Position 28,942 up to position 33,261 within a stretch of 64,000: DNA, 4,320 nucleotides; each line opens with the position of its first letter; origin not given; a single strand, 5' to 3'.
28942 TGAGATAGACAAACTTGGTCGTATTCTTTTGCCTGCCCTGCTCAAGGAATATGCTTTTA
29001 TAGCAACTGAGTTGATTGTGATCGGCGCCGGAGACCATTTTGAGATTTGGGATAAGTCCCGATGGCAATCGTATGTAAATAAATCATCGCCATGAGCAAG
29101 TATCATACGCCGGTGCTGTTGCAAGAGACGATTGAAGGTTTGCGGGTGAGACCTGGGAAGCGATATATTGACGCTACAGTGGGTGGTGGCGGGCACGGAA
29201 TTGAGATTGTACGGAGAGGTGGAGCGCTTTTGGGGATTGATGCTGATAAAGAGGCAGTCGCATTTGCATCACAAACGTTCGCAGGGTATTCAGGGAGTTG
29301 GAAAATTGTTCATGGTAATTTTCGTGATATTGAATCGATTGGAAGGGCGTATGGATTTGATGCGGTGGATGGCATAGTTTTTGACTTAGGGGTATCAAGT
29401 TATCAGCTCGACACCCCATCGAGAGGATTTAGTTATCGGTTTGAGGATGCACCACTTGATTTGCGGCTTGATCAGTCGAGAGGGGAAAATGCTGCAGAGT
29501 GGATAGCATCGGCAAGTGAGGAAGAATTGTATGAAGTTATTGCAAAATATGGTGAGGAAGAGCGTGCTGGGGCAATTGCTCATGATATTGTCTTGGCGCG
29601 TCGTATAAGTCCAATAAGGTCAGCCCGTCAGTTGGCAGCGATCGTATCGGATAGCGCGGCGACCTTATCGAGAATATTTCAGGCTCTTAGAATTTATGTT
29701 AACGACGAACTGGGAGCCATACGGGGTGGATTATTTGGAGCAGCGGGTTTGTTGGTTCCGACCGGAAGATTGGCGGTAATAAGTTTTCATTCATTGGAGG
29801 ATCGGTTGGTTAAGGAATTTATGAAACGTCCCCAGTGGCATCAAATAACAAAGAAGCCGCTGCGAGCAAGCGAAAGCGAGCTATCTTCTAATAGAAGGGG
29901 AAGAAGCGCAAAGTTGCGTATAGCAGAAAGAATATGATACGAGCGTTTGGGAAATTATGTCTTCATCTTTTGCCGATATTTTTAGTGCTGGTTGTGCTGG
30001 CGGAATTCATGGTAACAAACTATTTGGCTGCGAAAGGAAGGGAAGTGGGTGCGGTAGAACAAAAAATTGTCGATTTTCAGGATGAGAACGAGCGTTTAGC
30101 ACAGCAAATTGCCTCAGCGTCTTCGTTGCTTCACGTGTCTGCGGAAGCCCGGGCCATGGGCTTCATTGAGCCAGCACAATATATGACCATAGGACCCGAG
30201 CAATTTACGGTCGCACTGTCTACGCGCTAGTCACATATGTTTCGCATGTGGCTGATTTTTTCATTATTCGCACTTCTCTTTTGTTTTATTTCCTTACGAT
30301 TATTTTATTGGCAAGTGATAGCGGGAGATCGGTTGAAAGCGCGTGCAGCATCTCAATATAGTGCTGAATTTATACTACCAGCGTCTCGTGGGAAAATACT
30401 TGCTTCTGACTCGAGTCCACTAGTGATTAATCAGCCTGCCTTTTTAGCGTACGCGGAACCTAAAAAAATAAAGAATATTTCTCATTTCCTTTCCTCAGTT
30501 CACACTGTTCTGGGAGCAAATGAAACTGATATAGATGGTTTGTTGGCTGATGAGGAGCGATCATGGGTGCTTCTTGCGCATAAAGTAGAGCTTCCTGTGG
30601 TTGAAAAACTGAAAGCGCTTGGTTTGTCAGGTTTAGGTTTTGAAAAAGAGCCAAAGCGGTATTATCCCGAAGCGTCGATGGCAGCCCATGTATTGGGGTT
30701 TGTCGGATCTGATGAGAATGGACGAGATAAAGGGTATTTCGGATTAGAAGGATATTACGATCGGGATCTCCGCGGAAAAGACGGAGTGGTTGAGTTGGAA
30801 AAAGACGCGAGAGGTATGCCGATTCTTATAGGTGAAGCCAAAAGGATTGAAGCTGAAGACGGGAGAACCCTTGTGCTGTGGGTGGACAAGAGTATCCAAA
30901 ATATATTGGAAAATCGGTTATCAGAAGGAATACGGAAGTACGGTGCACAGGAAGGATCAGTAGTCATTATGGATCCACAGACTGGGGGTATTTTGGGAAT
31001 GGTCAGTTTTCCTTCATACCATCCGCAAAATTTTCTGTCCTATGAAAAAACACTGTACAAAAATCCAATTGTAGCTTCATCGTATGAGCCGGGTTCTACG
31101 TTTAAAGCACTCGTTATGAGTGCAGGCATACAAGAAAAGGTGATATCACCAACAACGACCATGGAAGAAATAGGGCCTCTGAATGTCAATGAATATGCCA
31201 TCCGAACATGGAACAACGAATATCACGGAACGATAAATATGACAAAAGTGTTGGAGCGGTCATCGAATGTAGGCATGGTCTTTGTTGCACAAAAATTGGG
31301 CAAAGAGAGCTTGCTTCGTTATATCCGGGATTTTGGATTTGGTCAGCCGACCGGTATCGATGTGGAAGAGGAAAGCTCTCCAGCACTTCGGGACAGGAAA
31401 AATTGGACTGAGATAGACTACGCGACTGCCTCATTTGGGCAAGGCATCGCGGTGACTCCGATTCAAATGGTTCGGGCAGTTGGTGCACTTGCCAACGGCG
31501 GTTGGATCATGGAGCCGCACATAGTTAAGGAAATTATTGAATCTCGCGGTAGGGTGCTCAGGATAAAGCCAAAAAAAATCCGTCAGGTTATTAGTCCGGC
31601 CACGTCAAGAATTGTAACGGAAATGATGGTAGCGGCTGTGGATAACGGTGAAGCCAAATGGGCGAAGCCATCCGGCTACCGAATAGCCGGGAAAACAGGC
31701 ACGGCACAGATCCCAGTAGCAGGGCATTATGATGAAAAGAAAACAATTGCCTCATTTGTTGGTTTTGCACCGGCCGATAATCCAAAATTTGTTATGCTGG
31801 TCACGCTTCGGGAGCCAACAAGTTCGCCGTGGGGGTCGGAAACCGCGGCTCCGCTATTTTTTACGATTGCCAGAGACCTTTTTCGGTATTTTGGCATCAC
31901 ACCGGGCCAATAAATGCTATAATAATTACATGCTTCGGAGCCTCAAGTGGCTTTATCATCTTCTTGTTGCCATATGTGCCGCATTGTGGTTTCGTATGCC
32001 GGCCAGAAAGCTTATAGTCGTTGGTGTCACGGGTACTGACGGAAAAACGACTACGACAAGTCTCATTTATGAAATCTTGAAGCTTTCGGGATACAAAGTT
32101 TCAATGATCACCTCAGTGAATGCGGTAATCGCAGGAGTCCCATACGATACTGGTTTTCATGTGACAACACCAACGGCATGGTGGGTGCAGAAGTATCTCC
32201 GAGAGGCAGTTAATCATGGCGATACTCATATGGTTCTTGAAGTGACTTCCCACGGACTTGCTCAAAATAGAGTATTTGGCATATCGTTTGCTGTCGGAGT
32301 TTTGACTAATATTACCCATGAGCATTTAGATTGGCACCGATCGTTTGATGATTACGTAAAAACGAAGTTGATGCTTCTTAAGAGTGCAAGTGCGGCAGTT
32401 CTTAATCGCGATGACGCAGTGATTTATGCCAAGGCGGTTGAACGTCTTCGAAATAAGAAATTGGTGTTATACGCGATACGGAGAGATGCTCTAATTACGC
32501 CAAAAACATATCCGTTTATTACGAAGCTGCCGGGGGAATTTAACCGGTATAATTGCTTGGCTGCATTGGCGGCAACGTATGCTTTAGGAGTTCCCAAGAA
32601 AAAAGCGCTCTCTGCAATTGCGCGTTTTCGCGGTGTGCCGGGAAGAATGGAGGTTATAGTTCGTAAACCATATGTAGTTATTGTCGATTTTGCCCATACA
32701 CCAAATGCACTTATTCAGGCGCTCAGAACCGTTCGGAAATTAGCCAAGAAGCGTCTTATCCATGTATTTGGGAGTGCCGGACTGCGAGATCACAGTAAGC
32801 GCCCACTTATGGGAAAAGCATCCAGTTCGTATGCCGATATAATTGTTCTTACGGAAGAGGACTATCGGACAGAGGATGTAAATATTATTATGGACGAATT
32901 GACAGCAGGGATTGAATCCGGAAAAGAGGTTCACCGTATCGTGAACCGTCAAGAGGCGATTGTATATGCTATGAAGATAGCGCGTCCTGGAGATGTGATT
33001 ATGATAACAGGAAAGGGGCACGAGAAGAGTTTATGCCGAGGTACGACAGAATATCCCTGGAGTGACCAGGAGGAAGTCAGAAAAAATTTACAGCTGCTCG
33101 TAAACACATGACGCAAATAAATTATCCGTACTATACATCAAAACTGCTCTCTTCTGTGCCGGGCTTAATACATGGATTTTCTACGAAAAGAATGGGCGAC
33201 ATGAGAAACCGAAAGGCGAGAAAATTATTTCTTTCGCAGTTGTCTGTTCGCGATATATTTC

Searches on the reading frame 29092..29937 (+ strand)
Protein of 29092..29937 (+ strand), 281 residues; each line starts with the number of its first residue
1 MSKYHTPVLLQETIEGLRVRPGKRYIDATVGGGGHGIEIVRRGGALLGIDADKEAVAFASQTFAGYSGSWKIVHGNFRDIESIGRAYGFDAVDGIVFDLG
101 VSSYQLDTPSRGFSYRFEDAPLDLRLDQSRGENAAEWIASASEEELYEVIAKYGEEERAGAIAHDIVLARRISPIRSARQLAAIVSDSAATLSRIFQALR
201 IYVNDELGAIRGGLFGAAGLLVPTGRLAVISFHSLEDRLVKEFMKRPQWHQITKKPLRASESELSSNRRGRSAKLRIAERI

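Call 77: search_protein_families(library=pfam, proteins=[window:29092-29937:+], max_evalue=0.001)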
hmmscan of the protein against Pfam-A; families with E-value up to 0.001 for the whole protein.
window:29092-29937:+ (281 aa): 1 family
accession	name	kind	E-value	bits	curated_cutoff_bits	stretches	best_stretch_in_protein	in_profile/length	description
PF01795.25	Methyltransf_5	-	8.5e-84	282.1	27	1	4-281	3-309/309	MraW methylase family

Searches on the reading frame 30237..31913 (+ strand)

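Call 20: search_protein_families(library=pfam, proteins=[window:30237-31913:+], max_evalue=0.001)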
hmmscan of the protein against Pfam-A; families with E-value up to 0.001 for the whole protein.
window:30237-31913:+ (558 aa): 2 families
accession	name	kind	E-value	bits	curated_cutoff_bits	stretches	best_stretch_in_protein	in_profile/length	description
PF00905.27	Transpeptidase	-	4.4e-78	262.9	22.1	1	240-544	1-297/299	Penicillin binding protein transpeptidase domain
PF03717.20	PBP_dimer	-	1.9e-19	71.2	24.4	1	48-195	3-175/180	Penicillin-binding Protein dimerisation domain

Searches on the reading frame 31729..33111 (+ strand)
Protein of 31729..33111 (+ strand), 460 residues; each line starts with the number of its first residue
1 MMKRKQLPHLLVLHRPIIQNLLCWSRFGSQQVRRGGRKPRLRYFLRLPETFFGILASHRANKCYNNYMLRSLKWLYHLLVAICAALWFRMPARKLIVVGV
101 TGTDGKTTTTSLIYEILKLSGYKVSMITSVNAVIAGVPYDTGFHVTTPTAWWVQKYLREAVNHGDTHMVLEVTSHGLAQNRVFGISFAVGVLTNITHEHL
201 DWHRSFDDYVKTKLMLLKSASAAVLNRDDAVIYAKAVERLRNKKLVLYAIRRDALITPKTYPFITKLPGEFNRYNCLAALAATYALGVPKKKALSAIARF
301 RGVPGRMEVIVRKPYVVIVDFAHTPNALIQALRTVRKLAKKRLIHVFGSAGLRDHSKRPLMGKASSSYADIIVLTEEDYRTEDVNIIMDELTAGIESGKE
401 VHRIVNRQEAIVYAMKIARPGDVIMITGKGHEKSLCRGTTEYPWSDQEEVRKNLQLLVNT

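Call 20: search_protein_families(library=pfam, proteins=[window:31729-33111:+], max_evalue=0.001)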
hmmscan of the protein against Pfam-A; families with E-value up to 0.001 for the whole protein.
window:31729-33111:+ (460 aa): 2 families
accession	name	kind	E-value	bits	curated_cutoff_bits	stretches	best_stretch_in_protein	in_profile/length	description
PF08245.18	Mur_ligase_M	-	3.2e-36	125.6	24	1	100-282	1-199/200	Mur ligase middle domain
PF02875.26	Mur_ligase_C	-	8.1e-30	104.7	28.4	1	305-430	1-127/127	Mur ligase, glutamate ligase domain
